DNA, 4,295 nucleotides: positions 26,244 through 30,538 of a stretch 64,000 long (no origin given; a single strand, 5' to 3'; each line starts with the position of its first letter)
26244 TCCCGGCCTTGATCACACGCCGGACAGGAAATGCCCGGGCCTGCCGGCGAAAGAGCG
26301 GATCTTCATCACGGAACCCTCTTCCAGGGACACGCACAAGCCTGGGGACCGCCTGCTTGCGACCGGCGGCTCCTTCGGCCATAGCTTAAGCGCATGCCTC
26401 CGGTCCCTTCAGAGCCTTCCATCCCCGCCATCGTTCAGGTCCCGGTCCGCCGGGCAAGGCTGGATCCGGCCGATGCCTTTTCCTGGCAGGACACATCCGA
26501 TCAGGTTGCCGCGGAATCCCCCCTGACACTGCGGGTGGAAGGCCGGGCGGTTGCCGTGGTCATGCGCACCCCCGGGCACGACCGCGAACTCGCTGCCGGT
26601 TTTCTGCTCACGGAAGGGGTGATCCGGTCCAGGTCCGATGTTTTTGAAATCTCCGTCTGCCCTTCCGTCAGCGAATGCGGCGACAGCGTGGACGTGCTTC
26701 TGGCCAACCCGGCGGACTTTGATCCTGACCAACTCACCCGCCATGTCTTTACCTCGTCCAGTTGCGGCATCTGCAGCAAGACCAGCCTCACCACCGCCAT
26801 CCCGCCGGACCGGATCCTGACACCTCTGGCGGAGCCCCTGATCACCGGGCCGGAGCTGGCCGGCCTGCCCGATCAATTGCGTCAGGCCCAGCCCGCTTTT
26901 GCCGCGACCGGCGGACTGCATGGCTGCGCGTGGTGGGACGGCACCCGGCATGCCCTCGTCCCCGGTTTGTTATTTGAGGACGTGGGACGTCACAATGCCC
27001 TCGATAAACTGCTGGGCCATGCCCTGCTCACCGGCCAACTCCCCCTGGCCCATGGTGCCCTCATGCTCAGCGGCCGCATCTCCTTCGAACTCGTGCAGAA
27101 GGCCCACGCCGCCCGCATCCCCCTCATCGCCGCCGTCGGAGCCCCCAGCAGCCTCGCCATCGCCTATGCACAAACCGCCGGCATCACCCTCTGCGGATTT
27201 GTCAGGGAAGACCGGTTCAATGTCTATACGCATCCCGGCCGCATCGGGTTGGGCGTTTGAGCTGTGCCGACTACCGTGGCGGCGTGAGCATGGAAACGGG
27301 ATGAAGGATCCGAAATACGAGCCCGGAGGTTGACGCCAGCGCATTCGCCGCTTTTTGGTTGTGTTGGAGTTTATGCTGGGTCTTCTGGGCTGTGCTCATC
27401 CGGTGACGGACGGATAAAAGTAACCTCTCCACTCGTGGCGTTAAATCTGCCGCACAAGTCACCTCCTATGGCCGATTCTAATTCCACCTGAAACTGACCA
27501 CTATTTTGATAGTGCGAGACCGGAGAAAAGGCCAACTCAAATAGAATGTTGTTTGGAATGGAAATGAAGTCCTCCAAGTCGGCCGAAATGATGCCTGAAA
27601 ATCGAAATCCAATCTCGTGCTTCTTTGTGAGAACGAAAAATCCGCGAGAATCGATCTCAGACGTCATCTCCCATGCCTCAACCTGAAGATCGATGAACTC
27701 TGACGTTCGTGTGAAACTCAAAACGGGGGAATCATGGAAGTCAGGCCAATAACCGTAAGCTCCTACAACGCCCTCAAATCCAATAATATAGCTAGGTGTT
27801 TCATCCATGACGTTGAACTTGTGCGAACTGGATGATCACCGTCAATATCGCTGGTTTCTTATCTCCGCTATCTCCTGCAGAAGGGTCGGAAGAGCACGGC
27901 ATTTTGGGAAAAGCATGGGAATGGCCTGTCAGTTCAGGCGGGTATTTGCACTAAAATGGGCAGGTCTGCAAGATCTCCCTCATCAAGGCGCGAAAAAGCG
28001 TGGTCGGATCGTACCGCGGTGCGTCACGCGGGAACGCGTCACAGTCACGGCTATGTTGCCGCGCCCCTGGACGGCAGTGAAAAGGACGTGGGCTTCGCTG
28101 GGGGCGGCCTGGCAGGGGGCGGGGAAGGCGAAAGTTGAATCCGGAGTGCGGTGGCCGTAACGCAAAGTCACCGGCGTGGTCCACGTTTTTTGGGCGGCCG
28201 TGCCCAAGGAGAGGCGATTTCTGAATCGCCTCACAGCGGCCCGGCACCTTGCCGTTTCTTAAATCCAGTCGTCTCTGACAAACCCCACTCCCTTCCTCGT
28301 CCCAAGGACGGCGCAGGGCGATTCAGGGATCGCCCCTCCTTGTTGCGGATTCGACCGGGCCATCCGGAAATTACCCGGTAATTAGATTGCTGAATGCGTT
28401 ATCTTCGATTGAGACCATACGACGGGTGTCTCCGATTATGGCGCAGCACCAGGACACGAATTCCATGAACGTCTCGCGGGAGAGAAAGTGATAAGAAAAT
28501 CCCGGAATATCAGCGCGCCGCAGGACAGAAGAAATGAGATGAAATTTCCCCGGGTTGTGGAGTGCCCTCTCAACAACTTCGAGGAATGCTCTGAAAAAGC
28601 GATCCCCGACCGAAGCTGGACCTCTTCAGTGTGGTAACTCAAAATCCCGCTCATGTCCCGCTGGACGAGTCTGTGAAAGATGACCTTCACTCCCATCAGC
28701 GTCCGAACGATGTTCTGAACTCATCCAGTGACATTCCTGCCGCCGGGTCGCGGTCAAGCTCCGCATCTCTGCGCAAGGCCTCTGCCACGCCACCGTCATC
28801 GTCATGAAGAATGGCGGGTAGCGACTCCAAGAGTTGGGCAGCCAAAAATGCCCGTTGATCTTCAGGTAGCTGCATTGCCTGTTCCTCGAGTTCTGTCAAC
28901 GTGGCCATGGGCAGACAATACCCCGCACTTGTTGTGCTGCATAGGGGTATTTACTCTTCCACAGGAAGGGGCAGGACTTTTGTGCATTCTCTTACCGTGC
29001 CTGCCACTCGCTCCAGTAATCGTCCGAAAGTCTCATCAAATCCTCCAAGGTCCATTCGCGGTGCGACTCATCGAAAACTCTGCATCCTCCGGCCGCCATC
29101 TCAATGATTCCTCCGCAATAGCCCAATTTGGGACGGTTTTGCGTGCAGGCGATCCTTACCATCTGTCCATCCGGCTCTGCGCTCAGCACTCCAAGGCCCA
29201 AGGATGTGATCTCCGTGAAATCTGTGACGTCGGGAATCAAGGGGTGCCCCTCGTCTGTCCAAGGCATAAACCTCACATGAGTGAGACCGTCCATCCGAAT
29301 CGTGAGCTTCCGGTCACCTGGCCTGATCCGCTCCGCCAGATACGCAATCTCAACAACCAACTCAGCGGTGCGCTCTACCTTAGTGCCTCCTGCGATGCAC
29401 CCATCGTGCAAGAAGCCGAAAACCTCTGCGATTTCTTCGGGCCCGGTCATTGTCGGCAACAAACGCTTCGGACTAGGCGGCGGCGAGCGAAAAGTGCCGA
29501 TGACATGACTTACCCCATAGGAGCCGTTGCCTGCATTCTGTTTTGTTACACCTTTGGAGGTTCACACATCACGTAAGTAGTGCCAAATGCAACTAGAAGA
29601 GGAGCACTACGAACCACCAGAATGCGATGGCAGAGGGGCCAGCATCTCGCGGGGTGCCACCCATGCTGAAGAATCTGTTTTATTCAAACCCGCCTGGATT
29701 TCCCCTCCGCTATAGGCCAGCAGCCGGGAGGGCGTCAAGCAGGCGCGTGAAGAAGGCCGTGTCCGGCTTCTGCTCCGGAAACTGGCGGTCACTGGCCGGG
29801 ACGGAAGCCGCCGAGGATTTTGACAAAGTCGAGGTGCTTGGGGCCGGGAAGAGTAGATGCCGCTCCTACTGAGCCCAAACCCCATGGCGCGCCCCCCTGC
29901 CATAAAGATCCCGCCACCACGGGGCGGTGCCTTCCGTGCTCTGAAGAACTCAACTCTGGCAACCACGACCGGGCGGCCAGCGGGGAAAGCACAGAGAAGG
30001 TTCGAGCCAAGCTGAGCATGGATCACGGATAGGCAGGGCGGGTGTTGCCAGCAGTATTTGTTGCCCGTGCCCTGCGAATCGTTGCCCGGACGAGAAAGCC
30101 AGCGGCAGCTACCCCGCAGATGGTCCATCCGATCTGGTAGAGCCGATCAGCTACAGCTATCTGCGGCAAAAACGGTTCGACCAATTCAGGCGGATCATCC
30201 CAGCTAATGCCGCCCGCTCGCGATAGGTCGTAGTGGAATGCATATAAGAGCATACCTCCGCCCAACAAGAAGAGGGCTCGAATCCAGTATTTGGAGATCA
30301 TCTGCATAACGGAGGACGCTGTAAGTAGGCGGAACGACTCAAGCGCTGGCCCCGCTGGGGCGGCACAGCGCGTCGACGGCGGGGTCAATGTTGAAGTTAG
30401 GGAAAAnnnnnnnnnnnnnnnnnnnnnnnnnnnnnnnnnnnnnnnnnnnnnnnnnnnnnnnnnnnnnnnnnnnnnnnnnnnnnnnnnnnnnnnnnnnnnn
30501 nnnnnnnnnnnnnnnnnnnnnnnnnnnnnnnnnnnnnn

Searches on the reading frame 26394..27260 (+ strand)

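Call 11: search_protein_families(library=pfam, proteins=[window:26394-27260:+], max_evalue=0.01)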
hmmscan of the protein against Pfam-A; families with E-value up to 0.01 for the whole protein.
window:26394-27260:+ (288 aa): 1 family
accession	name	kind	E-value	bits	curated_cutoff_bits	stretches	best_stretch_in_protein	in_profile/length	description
PF02634.21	FdhD-NarQ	-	1.7e-65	221.6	27.2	1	39-284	1-236/237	FdhD/NarQ family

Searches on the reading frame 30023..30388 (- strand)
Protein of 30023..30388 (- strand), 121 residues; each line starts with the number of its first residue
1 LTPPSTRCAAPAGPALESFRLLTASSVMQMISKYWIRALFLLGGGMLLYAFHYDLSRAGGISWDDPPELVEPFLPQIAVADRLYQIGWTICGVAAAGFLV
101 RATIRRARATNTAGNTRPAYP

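Call 11: search_protein_families(library=pfam, proteins=[window:30023-30388:-], max_evalue=0.01)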
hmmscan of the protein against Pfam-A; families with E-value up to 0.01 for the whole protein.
window:30023-30388:- (121 aa): 0 families

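Call 41: search_protein_families(library=ncbifam, proteins=[window:30023-30388:-], max_evalue=0.1)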
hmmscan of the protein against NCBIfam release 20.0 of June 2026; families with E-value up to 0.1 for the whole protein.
window:30023-30388:- (121 aa): 0 families

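Call 66: search_protein_families(library=padloc, proteins=[window:30023-30388:-], max_evalue=0.01)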
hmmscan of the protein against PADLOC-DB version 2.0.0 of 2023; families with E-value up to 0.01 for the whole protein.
window:30023-30388:- (121 aa): 0 families
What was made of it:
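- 29841..30832 (-): Locus 2 segment between the repeats: two small hypothetical ORFs (30407-30769, 30023-30388) with foreign-like composition. No hits in Pfam, NCBIfam or PADLOC (calls 11, 41, 66).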
